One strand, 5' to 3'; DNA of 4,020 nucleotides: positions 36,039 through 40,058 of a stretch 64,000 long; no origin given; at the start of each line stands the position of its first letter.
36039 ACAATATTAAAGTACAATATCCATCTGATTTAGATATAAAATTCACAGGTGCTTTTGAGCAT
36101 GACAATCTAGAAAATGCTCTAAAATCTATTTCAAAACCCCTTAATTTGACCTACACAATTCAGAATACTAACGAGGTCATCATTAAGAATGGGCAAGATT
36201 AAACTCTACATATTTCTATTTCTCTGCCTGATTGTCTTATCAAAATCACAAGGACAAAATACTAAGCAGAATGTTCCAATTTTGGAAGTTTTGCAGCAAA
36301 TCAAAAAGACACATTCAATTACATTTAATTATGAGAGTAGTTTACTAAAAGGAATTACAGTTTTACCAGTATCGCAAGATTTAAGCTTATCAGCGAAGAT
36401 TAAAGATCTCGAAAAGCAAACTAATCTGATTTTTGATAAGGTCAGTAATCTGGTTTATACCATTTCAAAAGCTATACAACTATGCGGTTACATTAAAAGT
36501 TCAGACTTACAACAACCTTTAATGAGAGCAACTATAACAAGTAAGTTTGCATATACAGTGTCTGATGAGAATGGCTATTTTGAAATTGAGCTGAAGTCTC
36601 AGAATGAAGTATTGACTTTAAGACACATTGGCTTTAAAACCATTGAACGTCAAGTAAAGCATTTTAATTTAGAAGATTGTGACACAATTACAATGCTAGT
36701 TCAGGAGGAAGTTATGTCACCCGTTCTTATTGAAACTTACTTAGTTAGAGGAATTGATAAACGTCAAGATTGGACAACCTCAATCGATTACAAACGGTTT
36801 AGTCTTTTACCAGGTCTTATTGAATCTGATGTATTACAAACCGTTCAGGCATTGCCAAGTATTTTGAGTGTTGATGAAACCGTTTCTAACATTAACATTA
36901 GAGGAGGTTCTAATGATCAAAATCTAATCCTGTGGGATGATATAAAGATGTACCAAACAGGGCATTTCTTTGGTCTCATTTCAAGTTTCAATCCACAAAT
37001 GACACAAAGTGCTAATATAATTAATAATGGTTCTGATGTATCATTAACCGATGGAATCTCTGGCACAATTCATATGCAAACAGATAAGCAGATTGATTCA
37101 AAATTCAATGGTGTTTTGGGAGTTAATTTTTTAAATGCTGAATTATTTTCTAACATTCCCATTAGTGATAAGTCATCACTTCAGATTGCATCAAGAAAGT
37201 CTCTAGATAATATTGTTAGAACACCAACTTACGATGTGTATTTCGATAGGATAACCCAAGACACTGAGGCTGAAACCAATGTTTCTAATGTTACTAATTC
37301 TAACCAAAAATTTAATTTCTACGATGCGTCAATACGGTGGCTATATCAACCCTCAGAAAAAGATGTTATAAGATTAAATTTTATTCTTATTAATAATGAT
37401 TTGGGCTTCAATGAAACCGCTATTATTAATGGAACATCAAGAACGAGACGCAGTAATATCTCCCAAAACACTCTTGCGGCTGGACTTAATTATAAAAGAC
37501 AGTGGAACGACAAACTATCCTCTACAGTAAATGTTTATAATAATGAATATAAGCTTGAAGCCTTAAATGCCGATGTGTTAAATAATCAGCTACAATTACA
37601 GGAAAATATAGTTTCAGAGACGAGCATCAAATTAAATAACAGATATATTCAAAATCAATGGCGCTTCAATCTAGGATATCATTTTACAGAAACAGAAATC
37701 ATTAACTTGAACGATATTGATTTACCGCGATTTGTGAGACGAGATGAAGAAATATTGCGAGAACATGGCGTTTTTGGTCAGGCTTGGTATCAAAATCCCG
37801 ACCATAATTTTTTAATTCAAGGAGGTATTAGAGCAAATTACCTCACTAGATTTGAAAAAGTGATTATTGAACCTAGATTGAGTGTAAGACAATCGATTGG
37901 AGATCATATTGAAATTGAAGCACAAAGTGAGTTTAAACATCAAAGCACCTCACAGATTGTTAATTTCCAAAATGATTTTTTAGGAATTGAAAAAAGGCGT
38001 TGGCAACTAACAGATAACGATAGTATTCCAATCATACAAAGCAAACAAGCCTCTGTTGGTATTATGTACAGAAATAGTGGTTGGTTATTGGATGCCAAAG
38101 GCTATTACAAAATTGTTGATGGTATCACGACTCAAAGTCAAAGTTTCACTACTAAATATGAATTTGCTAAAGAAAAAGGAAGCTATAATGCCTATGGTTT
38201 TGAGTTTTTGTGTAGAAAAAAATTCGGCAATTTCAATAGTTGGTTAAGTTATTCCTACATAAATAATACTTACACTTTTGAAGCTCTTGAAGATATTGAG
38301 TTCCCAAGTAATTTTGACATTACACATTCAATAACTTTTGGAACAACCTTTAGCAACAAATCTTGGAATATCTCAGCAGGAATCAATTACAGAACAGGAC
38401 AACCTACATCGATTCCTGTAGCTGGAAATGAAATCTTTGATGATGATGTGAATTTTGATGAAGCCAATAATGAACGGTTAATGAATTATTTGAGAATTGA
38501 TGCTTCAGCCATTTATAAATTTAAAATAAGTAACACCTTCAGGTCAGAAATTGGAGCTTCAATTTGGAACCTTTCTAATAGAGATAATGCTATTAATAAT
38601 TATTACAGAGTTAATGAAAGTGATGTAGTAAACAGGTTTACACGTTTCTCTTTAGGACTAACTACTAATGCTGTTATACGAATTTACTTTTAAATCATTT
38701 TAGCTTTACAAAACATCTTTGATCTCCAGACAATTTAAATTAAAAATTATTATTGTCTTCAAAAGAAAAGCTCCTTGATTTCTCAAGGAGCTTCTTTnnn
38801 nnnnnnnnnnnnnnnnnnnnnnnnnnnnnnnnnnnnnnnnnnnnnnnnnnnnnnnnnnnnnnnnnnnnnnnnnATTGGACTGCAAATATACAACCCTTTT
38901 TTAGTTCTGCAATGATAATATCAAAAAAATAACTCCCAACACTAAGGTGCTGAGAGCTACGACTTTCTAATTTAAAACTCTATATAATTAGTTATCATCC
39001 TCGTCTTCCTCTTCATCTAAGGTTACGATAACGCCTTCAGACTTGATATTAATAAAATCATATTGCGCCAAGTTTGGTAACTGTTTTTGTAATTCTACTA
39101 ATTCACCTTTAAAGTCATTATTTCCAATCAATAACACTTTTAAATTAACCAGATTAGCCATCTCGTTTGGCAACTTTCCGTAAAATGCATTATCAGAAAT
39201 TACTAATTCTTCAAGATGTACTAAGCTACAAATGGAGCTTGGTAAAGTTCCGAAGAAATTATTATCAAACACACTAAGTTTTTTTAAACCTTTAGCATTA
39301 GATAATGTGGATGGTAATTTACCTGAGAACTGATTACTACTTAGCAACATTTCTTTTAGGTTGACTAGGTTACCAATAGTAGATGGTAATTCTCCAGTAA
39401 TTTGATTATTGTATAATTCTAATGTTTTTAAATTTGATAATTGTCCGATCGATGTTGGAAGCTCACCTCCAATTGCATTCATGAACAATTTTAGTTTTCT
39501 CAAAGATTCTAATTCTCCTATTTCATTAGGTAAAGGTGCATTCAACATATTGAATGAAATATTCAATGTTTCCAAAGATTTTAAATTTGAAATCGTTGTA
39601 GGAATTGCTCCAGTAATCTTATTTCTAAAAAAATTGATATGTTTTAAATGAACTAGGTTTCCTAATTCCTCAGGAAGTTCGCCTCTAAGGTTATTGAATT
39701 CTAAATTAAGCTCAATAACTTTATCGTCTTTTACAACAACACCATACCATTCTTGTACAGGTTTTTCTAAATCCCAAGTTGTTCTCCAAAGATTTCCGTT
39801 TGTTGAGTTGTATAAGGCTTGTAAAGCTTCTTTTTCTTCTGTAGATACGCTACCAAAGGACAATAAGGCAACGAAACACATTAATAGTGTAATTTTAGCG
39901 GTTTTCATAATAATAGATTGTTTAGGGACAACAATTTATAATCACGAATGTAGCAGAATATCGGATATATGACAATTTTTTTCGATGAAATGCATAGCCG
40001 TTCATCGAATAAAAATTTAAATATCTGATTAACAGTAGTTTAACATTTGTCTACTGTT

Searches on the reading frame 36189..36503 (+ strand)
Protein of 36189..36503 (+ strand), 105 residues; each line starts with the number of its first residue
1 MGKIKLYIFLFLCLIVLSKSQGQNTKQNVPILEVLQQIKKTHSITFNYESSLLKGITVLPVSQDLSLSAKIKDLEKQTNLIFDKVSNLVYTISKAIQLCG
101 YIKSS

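Call 24: search_protein_families(library=pfam, proteins=[window:36189-36503:+], max_evalue=10)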
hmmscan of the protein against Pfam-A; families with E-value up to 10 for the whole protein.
seq(105 aa): 1 family
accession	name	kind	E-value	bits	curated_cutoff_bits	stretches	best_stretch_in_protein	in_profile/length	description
PF14965.11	BRI3BP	-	0.022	14.7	27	1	4-79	107-172/179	Negative regulator of p53/TP53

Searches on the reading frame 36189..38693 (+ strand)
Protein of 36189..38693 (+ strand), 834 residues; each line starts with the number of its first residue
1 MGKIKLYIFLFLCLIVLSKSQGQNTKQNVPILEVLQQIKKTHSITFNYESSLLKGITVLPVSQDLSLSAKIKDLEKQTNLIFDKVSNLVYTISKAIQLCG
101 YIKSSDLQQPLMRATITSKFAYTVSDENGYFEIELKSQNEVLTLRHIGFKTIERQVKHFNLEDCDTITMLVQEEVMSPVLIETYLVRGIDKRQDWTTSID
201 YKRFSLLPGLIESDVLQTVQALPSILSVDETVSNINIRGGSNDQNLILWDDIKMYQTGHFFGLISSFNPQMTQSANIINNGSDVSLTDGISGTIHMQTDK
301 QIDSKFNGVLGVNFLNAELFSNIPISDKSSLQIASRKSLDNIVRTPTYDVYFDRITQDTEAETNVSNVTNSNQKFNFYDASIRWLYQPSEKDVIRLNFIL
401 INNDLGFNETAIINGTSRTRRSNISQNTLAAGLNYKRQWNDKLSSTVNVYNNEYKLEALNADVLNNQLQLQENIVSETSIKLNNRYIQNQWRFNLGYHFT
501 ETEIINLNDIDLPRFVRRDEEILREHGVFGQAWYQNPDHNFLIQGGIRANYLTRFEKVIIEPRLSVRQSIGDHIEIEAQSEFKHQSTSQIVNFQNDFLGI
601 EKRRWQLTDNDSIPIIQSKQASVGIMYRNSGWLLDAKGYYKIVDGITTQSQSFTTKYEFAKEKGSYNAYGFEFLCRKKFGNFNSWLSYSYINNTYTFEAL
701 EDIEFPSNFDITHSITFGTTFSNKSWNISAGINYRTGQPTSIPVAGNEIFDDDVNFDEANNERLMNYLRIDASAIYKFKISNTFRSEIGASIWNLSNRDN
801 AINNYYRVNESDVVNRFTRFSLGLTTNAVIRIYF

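Call 6: search_protein_families(library=pfam, proteins=[window:36189-38693:+], max_evalue=0.01)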
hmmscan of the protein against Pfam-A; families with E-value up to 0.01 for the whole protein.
window:36189-38693:+ (834 aa): 4 families
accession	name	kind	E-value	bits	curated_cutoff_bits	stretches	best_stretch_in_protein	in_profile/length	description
PF13715.12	CarbopepD_reg_2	-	3.5e-08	33.8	32.2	1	99-168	2-74/88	CarboxypepD_reg-like domain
PF15976.11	CooC_C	-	6.9e-05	23.2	29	1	85-152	6-73/93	CS1-pili formation C-terminal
PF07715.20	Plug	-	0.00013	22.8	23.9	1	214-285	27-98/107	TonB-dependent Receptor Plug Domain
PF13620.12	CarboxypepD_reg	-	0.00065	20.4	32.3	1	100-155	4-65/82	Carboxypeptidase regulatory-like domain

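Call 23: search_protein_families(library=ncbifam, proteins=[window:36189-38693:+], max_evalue=0.1)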
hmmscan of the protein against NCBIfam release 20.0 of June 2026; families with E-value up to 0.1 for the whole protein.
window:36189-38693:+ (834 aa): 0 families

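Call 24: search_protein_families(library=pfam, proteins=[window:36189-38693:+], max_evalue=10)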
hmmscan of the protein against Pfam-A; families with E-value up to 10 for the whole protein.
window:36189-38693:+ (834 aa): 5 families
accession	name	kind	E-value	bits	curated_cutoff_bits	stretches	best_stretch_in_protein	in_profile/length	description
PF13715.12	CarbopepD_reg_2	-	3.5e-08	33.8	32.2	1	99-168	2-74/88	CarboxypepD_reg-like domain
PF15976.11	CooC_C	-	6.9e-05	23.2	29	1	85-152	6-73/93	CS1-pili formation C-terminal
PF07715.20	Plug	-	0.00013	22.8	23.9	1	214-285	27-98/107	TonB-dependent Receptor Plug Domain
PF13620.12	CarboxypepD_reg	-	0.00065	20.4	32.3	1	100-155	4-65/82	Carboxypeptidase regulatory-like domain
PF09649.15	CHZ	-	1.1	9.2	23.3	1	410-424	12-26/34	Histone chaperone domain CHZ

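Call 26: find_homologous_proteins(query=window:36189-38693:+, region=1-320)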
Query window:36189-38693:+, residues 1-320 (320 aa): 3263 proteins with E <= 0.001 among 6239 candidates; the best 120 are listed.
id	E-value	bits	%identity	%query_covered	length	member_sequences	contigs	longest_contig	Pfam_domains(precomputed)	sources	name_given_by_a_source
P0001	2.9e-202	688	100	100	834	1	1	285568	PF13715.13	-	-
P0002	4.4e-166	570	82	100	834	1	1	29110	PF13715.13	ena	-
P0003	1.4e-165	568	80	100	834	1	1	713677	PF13715.13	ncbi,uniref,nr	ncbi:TonB-dependent receptor [uncultured Psychroserpens sp.]|uniref:TonB-dependent receptor n=1 Tax=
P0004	5.6e-165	566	81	100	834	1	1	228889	PF13715.13,PF15976.12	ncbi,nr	ncbi:MAG: hypothetical protein BM564_06390 [Bacteroidetes bacterium MedPE-SWsnd-G2]|nr:MAG: hypothet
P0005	8.8e-165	565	79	100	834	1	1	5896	PF13715.13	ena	-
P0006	1.1e-164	565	81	100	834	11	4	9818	PF13715.13,PF15976.12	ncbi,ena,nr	nr:TonB-dependent receptor [uncultured Psychroserpens sp.]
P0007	4.2e-164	563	80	100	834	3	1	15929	PF13715.13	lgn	-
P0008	1.4e-163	561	79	100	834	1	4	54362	PF13715.13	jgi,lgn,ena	-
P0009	1.4e-163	561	86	93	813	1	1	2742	PF13715.13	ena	-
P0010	5.5e-163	559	80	100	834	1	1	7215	PF13715.13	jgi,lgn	jgi:hypothetical protein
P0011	1.1e-162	558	79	100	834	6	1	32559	PF13715.13,PF15976.12,PF13620.13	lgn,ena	-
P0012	1.7e-162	558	77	100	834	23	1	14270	PF13715.13,PF15976.12,PF13620.13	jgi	-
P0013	2.5e-162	557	78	100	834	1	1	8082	PF13715.13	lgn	-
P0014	5.2e-162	556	78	100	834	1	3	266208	PF13715.13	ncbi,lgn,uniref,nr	ncbi:TonB-dependent receptor [Psychroserpens sp.]|uniref:TonB-dependent receptor n=1 Tax=Psychroserp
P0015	6.6e-162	556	78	100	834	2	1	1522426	PF13715.13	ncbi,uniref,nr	ncbi:TonB-dependent receptor [uncultured Psychroserpens sp.]|uniref:TonB-dependent receptor n=1 Tax=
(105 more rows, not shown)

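Call 47: predict_structure(alignment_id=A1)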
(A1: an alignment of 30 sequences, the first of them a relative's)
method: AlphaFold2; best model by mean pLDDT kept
length: 834 residues; sequences in the alignment: 30
mean_pLDDT: 58.4   pTM: 0.50
mean pLDDT of the five models: 58.4, 57.7, 57.1, 54.7, 52.8
residues with pLDDT >= 90: 76; 70-90: 259; 50-70: 137; < 50: 362
segments of 3 or more residues with pLDDT < 50: 19-25, 174-326, 334-374, 408-416, 461-468, 509-517, 586-613, 648-661, 700-711, 738-766, 783-810, 812-834
pLDDT, mean of each block of 10 residues (from residue 1): 75 62 57 87 84 83 83 84 83 87 90 89 92 86 87 87 88 39 24 26 26 24 24 24 31 36 22 21 26 38 33 25 46 47 29 26 33 51 70 75 54 49 61 87 90 65 46 71 92 91 60 46 82 89 89 82 88 86 57 29 31 64 86 82 62 35 67 81 77 60 39 66 64 55 38 38 46 54 44 42 38 38 32 37
secondary structure, 60 per line:
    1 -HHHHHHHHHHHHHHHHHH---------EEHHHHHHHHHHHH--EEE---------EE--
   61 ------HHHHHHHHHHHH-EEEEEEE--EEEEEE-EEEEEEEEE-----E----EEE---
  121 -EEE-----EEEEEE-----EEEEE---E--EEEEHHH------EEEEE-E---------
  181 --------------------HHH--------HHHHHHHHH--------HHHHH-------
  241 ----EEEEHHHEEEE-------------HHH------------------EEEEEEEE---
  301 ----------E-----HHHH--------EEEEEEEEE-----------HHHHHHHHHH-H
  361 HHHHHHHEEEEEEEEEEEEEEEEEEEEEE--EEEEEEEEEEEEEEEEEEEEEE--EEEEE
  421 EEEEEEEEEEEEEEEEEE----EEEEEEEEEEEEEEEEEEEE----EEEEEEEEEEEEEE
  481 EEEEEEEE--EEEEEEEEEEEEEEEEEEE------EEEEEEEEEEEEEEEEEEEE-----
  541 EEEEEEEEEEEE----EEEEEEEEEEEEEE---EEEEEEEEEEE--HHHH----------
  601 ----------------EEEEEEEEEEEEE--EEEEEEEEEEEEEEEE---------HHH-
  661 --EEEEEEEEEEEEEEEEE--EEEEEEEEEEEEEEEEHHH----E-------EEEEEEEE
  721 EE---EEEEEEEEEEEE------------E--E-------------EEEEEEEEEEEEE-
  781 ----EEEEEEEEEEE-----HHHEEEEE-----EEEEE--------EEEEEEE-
elements in order (helices of 4 or more, strands of 3 or more residues): H2-19 H31-42 E45-47 H67-78 E80-86 E89-94 E96-104 E115-117 E122-124 E130-135 E141-145 E152-155 E165-169 H212-220 H229-233 E245-248 E252-255 E290-297 H317-320 E329-337 H349-358 H360-367 E368-389 E392-413 E416-438 E443-462 E467-488 E491-509 E516-535 E541-552 E557-570 E574-584 H587-590 E617-629 E632-647 E663-679 E682-697 E713-722 E726-737 E767-779 E785-795 E804-808 E814-818 E827-833

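Call 50: fold_search(model_id=the predicted structure, library=pdb)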
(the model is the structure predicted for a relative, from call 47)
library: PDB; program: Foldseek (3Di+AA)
matches with E <= 10: 738; with E <= 0.001: 157
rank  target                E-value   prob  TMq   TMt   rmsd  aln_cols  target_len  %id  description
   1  9a30_MODEL_1_A        7.1e-11  1.00  0.31  0.41   9.5       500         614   11  Model of E. coli btuB by in-cell photo-crosslinking MS and deep learning (released 2023-02-24)
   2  2o5p_B                1.9e-10  1.00  0.33  0.36  31.9       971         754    8  Crystal structure of the full length ferric pyoverdine outer membrane receptor FpvA of Pseudomonas aeruginosa in its a (released 2007-10-30)
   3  1nqf                  2.3e-10  1.00  0.29  0.42  13.6       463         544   11  OUTER MEMBRANE COBALAMIN TRANSPORTER (BTUB) FROM E. COLI, METHIONINE SUBSTIUTION CONSTRUCT FOR SE-MET SAD PHASING (released 2003-04-29)
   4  2gsk_A                5.4e-10  1.00  0.33  0.45  10.3       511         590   12  Structure of the BtuB:TonB Complex (released 2006-06-13)
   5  1nqg                  5.4e-10  1.00  0.30  0.41  14.7       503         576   10  OUTER MEMBRANE COBALAMIN TRANSPORTER (BTUB) FROM E. COLI, WITH BOUND CALCIUM (released 2003-04-29)
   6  1ujw_A                6.5e-10  1.00  0.31  0.42  13.6       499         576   10  Structure of the complex between BtuB and Colicin E3 Receptor binding domain (released 2003-11-25)
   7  2iah_A                6.5e-10  1.00  0.34  0.37  38.1       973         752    8  Crystal structure of the ferripyoverdine receptor of the outer membrane of Pseudomonas aeruginosa bound to ferripyover (released 2007-09-11)
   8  1nqe                  7.8e-10  1.00  0.29  0.42  16.1       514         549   11  OUTER MEMBRANE COBALAMIN TRANSPORTER (BTUB) FROM E. COLI (released 2003-04-29)
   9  6h7v_B                7.8e-10  1.00  0.30  0.36  16.2       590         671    8  Crystal structure of BauA, the Ferric preacinetobactin receptor from Acinetobacter baumannii (released 2018-10-10)
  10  6h7v_A                8.6e-10  1.00  0.31  0.37  16.2       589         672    8  Crystal structure of BauA, the Ferric preacinetobactin receptor from Acinetobacter baumannii (released 2018-10-10)
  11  9c4o                  9.4e-10  1.00  0.31  0.38  14.7       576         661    9  Cryo-EM structure of PqqU with ligand PQQ (released 2024-06-19)
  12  3m8b                  9.9e-10  1.00  0.29  0.42  14.0       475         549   10  Crystal structure of spin-labeled BtuB V10R1 in the apo state (released 2010-09-15)
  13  3rgm                  1.0e-09  1.00  0.30  0.43  15.7       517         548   11  Crystal structure of spin-labeled BtuB T156R1 (released 2011-10-26)
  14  6bpm_A                1.0e-09  1.00  0.33  0.37  10.5       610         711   10  The crystal structure of the Ferric-Catecholate import receptor Fiu from K12 E. coli: Closed form (C21) (released 2018-11-28)
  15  3rgn                  1.1e-09  1.00  0.30  0.43  16.0       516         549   11  Crystal structure of spin-labeled BtuB W371R1 (released 2011-10-26)
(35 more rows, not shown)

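Call 76: search_solved_structures(query=window:36189-38693:+, max_evalue=0.01)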
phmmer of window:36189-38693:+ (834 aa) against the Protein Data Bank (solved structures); distinct sequences matched with E-value up to 0.01: 0.

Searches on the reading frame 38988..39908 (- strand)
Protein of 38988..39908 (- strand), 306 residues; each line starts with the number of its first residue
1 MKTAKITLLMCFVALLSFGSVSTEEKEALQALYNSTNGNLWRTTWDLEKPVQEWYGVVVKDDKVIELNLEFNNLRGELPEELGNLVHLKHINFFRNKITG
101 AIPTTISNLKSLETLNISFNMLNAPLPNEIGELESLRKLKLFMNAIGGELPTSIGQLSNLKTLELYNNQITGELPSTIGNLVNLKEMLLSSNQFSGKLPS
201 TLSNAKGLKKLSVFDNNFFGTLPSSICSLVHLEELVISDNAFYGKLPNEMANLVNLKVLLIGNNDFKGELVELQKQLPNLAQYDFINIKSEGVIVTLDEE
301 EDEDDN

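Call 6: search_protein_families(library=pfam, proteins=[window:38988-39908:-], max_evalue=0.01)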
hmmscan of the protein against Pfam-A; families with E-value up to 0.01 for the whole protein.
window:38988-39908:- (306 aa): 8 families
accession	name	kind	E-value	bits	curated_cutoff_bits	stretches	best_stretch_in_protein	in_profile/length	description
PF00560.39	LRR_1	-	1.8e-25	84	20.6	1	159-181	1-23/23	Leucine Rich Repeat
PF23598.1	LRR_14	-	2.1e-23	83.1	40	3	136-214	49-122/353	Leucine-rich repeat region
PF13855.12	LRR_8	-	1.7e-16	60.2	27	3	95-146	10-61/61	Leucine rich repeat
PF12799.13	LRR_4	-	3.7e-15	56.1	27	3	87-135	2-41/44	Leucine Rich repeats (2 copies)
PF24758.1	LRR_At5g56370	-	5.3e-06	26.7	27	0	108-171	12-74/227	FBD-associated F-box protein At5g56370, LRR repeats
PF13516.12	LRR_6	-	2.5e-05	24.4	23.4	0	158-173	3-18/24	Leucine Rich repeat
PF25013.1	LRR_Zer-1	-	0.00017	22.2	27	0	131-192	5-64/137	Zer-1-like, Leucine-rich repeats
PF23286.1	LRR_13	-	0.00097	19.3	30.1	0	109-262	2-164/210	Disease resistance protein RPS4B-like, leucine-rich repeats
